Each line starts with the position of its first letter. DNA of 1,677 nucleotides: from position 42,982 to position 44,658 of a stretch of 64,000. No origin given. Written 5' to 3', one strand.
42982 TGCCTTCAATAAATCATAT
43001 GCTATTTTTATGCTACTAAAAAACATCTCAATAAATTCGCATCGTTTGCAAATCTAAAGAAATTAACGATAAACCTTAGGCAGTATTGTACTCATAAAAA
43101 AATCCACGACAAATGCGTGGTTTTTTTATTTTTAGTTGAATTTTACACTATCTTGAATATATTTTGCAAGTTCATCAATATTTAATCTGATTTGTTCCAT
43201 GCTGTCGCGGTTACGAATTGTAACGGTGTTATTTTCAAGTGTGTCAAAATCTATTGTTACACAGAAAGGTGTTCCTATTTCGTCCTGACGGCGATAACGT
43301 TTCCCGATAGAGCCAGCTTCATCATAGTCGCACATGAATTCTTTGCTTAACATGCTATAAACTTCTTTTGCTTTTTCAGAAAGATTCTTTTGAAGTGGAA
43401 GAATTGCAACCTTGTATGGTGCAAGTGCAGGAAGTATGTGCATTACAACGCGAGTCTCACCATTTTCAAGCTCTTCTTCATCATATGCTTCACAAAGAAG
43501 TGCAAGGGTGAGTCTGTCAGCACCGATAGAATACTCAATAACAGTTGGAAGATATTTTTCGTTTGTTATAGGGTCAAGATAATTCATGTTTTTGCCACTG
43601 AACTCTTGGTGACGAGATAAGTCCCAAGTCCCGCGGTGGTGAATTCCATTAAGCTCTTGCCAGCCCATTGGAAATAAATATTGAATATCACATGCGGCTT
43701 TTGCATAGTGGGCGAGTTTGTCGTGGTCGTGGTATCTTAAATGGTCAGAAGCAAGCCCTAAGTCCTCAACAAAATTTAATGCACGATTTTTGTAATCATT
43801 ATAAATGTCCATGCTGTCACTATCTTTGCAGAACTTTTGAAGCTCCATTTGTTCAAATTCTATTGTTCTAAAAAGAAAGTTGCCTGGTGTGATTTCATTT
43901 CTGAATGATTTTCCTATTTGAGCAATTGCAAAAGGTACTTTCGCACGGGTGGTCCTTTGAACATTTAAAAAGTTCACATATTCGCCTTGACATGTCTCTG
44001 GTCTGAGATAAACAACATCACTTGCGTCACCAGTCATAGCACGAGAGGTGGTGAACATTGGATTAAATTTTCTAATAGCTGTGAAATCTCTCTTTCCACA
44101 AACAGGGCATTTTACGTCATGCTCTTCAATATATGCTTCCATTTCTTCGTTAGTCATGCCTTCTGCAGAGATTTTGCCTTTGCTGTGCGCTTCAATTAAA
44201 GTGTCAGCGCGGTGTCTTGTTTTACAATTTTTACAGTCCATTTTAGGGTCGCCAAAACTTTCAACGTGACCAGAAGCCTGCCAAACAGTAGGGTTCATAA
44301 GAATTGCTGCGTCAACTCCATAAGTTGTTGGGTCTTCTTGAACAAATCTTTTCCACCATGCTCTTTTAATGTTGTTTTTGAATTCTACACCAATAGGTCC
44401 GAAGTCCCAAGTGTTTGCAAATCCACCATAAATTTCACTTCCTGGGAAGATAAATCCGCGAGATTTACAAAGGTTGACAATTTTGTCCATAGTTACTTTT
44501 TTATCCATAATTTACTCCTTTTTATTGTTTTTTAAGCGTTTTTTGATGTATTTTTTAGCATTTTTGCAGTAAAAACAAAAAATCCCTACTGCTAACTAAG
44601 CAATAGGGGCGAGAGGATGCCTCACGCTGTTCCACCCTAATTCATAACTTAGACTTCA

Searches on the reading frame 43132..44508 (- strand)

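Call 10: search_protein_families(library=pfam, proteins=[window:43132-44508:-])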
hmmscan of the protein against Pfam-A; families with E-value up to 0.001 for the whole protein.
window:43132-44508:- (458 aa): 2 families
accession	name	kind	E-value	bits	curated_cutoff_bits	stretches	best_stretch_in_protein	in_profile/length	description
PF03129.25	HGTP_anticodon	-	3.4e-26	91.7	21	1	366-453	1-93/94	Anticodon binding domain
PF00587.30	tRNA-synt_2b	-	8.4e-13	49.2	29.3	1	163-338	8-176/179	tRNA synthetase class II core domain (G, H, P, S and T)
